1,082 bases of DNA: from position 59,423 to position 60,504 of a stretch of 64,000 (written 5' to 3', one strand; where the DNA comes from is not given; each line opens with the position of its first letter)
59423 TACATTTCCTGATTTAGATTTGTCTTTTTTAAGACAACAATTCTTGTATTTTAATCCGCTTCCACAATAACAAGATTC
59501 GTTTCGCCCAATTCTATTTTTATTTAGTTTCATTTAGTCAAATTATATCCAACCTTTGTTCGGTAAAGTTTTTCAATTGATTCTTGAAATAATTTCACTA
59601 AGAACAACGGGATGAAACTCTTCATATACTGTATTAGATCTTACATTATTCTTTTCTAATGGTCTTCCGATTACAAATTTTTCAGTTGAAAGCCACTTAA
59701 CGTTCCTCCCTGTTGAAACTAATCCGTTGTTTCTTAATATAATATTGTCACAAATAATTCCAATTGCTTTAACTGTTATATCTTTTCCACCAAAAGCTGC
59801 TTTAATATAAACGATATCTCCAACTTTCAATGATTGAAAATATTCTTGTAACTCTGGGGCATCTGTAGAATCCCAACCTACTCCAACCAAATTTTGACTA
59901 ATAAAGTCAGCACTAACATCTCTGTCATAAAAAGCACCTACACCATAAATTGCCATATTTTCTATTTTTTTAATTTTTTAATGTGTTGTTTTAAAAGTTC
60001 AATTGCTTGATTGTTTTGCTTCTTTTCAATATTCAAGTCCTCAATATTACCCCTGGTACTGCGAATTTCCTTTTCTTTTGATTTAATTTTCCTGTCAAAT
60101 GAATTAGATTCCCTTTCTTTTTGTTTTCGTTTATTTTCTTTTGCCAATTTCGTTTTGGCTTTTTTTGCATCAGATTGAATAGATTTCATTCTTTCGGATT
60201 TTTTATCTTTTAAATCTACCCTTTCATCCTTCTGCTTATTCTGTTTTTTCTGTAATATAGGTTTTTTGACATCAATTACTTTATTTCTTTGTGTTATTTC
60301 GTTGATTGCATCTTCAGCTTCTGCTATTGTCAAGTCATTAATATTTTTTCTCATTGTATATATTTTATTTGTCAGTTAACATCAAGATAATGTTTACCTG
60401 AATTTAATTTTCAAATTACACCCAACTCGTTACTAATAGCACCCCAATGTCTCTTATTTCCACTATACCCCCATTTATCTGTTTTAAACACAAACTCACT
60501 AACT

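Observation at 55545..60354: Four-gene minus-strand cassette (Lys-rich coiled coil, small beta-rich protein, SEC-C/Swt1-HEPN, wHTH-PIN-coiled-coil-2TM): candidate undescribed defence or abortive-infection system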

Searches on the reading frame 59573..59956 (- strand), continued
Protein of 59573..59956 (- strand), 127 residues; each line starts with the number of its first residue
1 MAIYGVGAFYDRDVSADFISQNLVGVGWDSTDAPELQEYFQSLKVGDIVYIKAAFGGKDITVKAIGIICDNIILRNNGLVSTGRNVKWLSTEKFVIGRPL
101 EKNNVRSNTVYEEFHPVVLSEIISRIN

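Call 79: search_protein_families(library=pfam, proteins=[L092:10412-11281:+, L093:4154-5377:+, L101:10401-11537:+, L106:10391-11226:+, L108:903-1568:+, L128:1551-2233:+, L140:2137-2730:+, L143:1671-2798:+, L152:6989-7672:+, L153:10432-11133:+], max_evalue=0.01)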
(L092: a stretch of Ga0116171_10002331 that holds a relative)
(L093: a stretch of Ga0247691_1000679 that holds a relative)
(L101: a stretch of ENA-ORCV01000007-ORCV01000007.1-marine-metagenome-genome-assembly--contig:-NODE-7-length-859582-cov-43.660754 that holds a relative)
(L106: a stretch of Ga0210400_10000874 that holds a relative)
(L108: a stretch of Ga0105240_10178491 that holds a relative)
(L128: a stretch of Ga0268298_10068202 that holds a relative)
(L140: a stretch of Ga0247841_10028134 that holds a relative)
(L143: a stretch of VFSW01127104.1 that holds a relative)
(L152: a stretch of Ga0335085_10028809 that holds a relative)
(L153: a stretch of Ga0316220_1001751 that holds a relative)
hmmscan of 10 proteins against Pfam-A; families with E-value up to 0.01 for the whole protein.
L092:10412-11281:+ (289 aa): 1 family
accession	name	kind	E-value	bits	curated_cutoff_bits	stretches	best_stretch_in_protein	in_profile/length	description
PF00075.30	RNase_H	-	8.4e-31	107.5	25.8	1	8-160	3-140/141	RNase H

L093:4154-5377:+ (407 aa): 0 families

L101:10401-11537:+ (378 aa): 1 family
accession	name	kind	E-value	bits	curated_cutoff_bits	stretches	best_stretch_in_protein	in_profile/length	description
PF10934.14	Sheath_initiator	-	0.00057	20.4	32.9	1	226-274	9-58/104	Contractile injection system sheath initiator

L106:10391-11226:+ (278 aa): 2 families
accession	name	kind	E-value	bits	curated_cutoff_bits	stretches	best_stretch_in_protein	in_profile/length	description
PF01734.28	Patatin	-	7.4e-14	52.8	27.7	1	11-235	1-190/191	Patatin-like phospholipase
PF01735.24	PLA2_B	-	0.0018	17.2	23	1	9-91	1-91/491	Lysophospholipase catalytic domain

L108:903-1568:+ (221 aa): 0 families

L128:1551-2233:+ (227 aa): 0 families

L140:2137-2730:+ (197 aa): 0 families

L143:1671-2798:+ (376 aa): 6 families
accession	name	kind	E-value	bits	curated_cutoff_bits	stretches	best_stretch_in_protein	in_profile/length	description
PF13676.11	TIR_2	-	1.1e-23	84.5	28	1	208-325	2-111/122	TIR domain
PF00805.28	Pentapeptide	-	1.1e-20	73.3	20.2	3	45-79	1-35/40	Pentapeptide repeats (8 copies)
PF01582.25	TIR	-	2.8e-10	40.7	21.3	1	205-308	2-108/179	TIR domain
PF13599.13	Pentapeptide_4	-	5.4e-08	33.2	38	1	85-147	16-78/78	Pentapeptide repeat region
PF08937.16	ThsB_TIR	-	3.7e-06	27.7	21.2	1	208-292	1-91/100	Thoeris protein ThsB, TIR-like domain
PF13576.12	Pentapeptide_3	-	0.00086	19.9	27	0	47-75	6-36/48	Pentapeptide repeats (9 copies)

L152:6989-7672:+ (227 aa): 0 families

L153:10432-11133:+ (233 aa): 1 family
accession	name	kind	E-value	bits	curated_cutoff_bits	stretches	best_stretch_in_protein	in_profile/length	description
PF13676.11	TIR_2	-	1.6e-14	54.9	28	1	103-195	1-93/122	TIR domain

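Call 80: search_protein_families(library=pfam, proteins=[L089:10536-11771:+, L090:7428-8309:+, L120:3245-4288:+, L129:8699-9913:+, L144:566-1567:+, L145:1844-3475:+, L160:2842-4146:+, L163:10599-12038:+, L156:287-949:+, L101:7073-8440:+], max_evalue=0.01)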
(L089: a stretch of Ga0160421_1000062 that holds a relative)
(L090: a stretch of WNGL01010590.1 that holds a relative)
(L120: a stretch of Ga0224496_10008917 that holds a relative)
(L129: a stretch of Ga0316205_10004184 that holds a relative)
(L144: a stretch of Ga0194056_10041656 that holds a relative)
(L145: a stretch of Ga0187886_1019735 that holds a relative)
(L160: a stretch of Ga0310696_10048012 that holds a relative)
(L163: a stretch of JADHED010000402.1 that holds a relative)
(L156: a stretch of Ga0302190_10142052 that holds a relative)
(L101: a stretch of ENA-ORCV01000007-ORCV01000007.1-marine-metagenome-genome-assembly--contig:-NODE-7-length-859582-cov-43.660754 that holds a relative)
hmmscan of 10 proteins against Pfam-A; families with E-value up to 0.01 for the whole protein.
L089:10536-11771:+ (411 aa): 1 family
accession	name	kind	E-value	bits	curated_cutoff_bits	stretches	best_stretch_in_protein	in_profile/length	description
PF08753.17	NikR_C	-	0.0074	16.9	22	0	197-241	28-75/77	NikR C terminal nickel binding domain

L090:7428-8309:+ (293 aa): 1 family
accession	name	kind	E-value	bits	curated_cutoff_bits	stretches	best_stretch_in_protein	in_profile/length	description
PF13020.12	NOV_C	-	7.1e-13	48.9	22.1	1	163-245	1-85/91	Protein NO VEIN, C-terminal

L120:3245-4288:+ (347 aa): 1 family
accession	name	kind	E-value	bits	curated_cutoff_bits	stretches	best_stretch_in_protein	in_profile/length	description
PF13676.11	TIR_2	-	1.1e-07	32.9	28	1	210-323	1-108/122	TIR domain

L129:8699-9913:+ (404 aa): 0 families

L144:566-1567:+ (333 aa): 3 families
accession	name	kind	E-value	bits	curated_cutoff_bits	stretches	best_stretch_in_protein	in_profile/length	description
PF12773.13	DZR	-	4.8e-05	23.9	27.3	0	57-81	1-25/45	Double zinc ribbon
PF24441.1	DUF7560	-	0.00015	21.8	27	1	1-20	1-20/44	Family of unknown function (DUF7560)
PF13248.11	Zn_ribbon_3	-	0.0076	16.1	27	0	54-76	2-24/26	zinc-ribbon domain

L145:1844-3475:+ (543 aa): 2 families
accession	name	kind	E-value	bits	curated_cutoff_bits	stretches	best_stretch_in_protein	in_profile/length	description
PF00561.26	Abhydrolase_1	-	8.7e-08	32.6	25.8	1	103-252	2-110/245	alpha/beta hydrolase fold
PF08386.16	Abhydrolase_4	-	0.00015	22.3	21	1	396-482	14-97/103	TAP-like protein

L160:2842-4146:+ (434 aa): 1 family
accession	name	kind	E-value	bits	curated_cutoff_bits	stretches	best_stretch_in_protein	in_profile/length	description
PF04860.17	Phage_portal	-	5.2e-136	453.5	39.1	1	46-379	2-321/321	Phage portal protein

L163:10599-12038:+ (479 aa): 0 families

L156:287-949:+ (220 aa): 2 families
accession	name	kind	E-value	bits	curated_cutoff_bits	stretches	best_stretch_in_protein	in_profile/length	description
PF13241.12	NAD_binding_7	-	5.8e-35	120.4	22.1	1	7-116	1-104/104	Putative NAD(P)-binding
PF14824.11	Sirohm_synth_M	-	2.2e-12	46.7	25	1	120-146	1-27/28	Sirohaem biosynthesis protein central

L101:7073-8440:+ (455 aa): 1 family
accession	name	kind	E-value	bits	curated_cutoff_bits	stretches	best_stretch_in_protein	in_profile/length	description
PF18739.6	HEPN_Apea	-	0.0096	16.8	24.4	0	344-430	46-131/136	Apea-like HEPN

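Call 82: search_protein_families(library=pfam, alignment_id=A8, max_evalue=0.001)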
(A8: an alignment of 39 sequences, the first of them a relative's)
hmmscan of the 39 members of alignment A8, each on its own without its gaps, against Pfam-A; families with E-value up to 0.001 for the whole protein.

A. member 1, L090:6243-6839:+ (198 aa): 0 families

B. families by the number of members that match (of 39 scanned): 32 families (the first 25 are shown)
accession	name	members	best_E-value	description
PF07007.17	LprI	2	1.4e-06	Lysozyme inhibitor LprI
PF03606.21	DcuC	1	9e-103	C4-dicarboxylate anaerobic carrier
PF02867.20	Ribonuc_red_lgC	1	3.8e-91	Ribonucleotide reductase, barrel domain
PF13507.12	GATase_5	1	2.4e-70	CobB/CobQ-like glutamine amidotransferase domain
PF20441.4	TerL_nuclease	1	5e-47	Terminase large subunit, endonuclease domain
PF13302.13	Acetyltransf_3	1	4.9e-33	Acetyltransferase (GNAT) domain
PF16162.10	KwaB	1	1.8e-27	Kiwa protein KwaB-like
PF01935.23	DUF87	1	8.2e-27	Helicase HerA, central domain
PF03129.25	HGTP_anticodon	1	1.4e-22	Anticodon binding domain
PF03354.21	TerL_ATPase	1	1.5e-21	Terminase large subunit, ATPase domain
PF01077.27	NIR_SIR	1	5.7e-21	Nitrite and sulphite reductase 4Fe-4S domain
PF06271.18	RDD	1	5.9e-21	RDD family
PF03235.19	GmrSD_N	1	1.3e-18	GmrSD restriction endonuclease, N-terminal domain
PF03460.22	NIR_SIR_ferr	1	5.4e-17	Nitrite/Sulfite reductase ferredoxin-like half domain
PF13286.11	HD_assoc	1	5.5e-17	Phosphohydrolase-associated domain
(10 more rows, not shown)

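Call 107: search_protein_families(library=padloc, proteins=[L101:10401-11537:+], max_evalue=0.01)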
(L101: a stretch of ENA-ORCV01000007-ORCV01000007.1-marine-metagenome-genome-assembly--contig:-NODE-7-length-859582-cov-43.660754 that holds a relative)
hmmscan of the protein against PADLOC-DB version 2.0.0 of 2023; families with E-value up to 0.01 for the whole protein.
L101:10401-11537:+ (378 aa): 14 families
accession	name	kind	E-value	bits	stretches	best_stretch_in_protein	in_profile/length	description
PDLC04772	PDC-M68A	-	4.1e-25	87.2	1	1-114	1-113/253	-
PDLC00739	Effector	-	1.4e-18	65.4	1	4-114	7-116/378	Endonuclease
PDLC01997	SAVED1--SAVED_HNH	-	1e-16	59.4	1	4-110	5-108/368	-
PDLC00746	Effector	-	5.3e-16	56.6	1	8-155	20-169/389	Endonuclease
PDLC01998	SAVED1--SAVED_HNH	-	5e-15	53.2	1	4-118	113-226/506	-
PDLC00742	Effector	-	7.4e-15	52.6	1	4-119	120-234/527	Endonuclease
PDLC00406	SduA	-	7.5e-11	40.6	1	6-113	19-120/326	DUF4263 domain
PDLC00751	Effector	-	9.7e-10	36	1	2-116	128-241/530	Endonuclease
PDLC00749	Effector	-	5e-08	30.4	1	2-112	13-123/395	Endonuclease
PDLC04773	PDC-M68A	-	5.9e-08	31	1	64-112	1-49/200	-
PDLC00747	Effector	-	2.3e-07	28.3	1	17-109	24-119/373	Endonuclease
PDLC02000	Effector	-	4.5e-07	27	1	3-137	144-277/524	SAVED1--SAVED_HNH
PDLC00738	Effector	-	5e-07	26.8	1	3-135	145-276/529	Endonuclease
PDLC00740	Effector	-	1.1e-05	22.4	1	39-107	46-118/391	Endonuclease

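Call 109: fold_search(model_id=the predicted structure, library=viral)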
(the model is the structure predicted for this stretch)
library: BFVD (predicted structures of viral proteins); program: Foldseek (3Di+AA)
matches with E <= 10: 670; with E <= 0.001: 1
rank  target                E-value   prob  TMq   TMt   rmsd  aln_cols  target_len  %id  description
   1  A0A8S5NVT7            3.0e-05  1.00  0.60  0.25   7.2       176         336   14  Uncharacterized protein [Myoviridae sp. ctEBR14]
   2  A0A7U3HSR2            2.3e-03  0.97  0.44  0.36   6.5       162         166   14  (no name in the UniProt tables at hand)
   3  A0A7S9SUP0            3.4e-03  0.99  0.53  0.46   5.7       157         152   11  Uncharacterized protein [Virus NIOZ-UU159]
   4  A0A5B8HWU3            4.7e-03  0.98  0.50  0.34  10.7       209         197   11  Uncharacterized protein [Mimiviridae sp. ChoanoV1]
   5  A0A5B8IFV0            9.3e-03  0.97  0.47  0.30   5.7       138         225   11  Uncharacterized protein [Mimiviridae sp. ChoanoV1]
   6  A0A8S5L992            2.0e-02  0.69  0.37  0.36   6.9       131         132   10  Uncharacterized protein [Myoviridae sp. ctPuP5]
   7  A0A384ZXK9            2.6e-02  0.80  0.39  0.27   7.2       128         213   14  Uncharacterized protein [Dickeya phage vB_DsoM_JA29]
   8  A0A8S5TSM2            3.3e-02  0.66  0.35  0.17   6.4       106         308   14  (P)ppGpp synthetase, RelA/SpoT family [Podoviridae sp. ctARy1]
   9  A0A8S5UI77            5.8e-02  0.47  0.34  0.37   8.1       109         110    9  Activating signal cointegrator [Myoviridae sp. ctu2j3]
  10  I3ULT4                7.1e-02  0.16  0.26  0.26  13.2       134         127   16  (no name in the UniProt tables at hand)
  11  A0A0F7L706            8.0e-02  0.54  0.30  0.30   9.6       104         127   17  Uncharacterized protein [uncultured marine virus]
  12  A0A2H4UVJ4            8.5e-02  0.85  0.47  0.22   3.8       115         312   11  EVE domain-containing protein [Bodo saltans virus]
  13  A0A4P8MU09            8.5e-02  0.69  0.40  0.37   5.2       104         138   12  ASCH domain-containing protein [Shigella phage DS8]
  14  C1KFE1                8.5e-02  0.44  0.34  0.33   8.0       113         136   13  DUF3850 domain-containing protein [Lactobacillus phage Lb338-1]
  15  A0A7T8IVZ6            8.5e-02  0.23  0.29  0.32   8.3       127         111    9  Uncharacterized protein [Erwinia phage pEa_SNUABM_5]
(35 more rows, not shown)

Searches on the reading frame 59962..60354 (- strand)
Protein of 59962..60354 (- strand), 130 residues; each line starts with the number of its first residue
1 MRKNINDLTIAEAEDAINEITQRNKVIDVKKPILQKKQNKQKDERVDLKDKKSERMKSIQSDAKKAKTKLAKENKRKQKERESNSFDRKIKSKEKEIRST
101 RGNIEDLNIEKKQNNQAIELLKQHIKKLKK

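Call 3: search_protein_families(library=pfam, proteins=[window:59962-60354:-], max_evalue=1)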
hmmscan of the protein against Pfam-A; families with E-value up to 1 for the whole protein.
window:59962-60354:- (130 aa): 1 family
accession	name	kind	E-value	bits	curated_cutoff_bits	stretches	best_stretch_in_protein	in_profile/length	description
PF03720.21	UDPG_MGDP_dh_C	-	0.43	11.4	30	1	1-58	7-64/103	UDP-glucose/GDP-mannose dehydrogenase family, UDP binding domain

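Call 4: search_protein_families(library=padloc, proteins=[window:59962-60354:-], max_evalue=1)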
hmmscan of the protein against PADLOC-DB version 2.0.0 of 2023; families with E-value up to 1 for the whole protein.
window:59962-60354:- (130 aa): 3 families
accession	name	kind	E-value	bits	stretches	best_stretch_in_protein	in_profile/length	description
PDLC03864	LmuB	-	0.01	12.4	1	28-129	248-349/657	-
PDLC03976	PD-Lambda-1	-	0.061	10.2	1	22-129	23-129/491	-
PDLC02094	Cas5b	-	0.62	7.2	1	9-115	98-201/358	-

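Call 5: search_protein_families(library=ncbifam, proteins=[window:59962-60354:-], max_evalue=1)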
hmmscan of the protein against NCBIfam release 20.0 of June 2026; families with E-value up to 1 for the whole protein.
window:59962-60354:- (130 aa): 3 families
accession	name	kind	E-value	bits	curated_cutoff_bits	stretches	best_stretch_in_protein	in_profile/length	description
TIGR02169.1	SMC_prok_A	equivalog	0.21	9.2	729.4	1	9-128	807-930/1165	chromosome segregation protein SMC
TIGR02168.1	SMC_prok_B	equivalog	0.4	8.3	567.35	1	11-129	291-413/1181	chromosome segregation protein SMC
NF045487.1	ASRP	equivalog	0.75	8.3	300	1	17-129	120-231/593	archaea-specific SMC-related protein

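Call 8: search_protein_families(library=phrogs, proteins=[window:59962-60354:-], max_evalue=1)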
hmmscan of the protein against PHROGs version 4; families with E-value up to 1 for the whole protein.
window:59962-60354:- (130 aa): 0 families
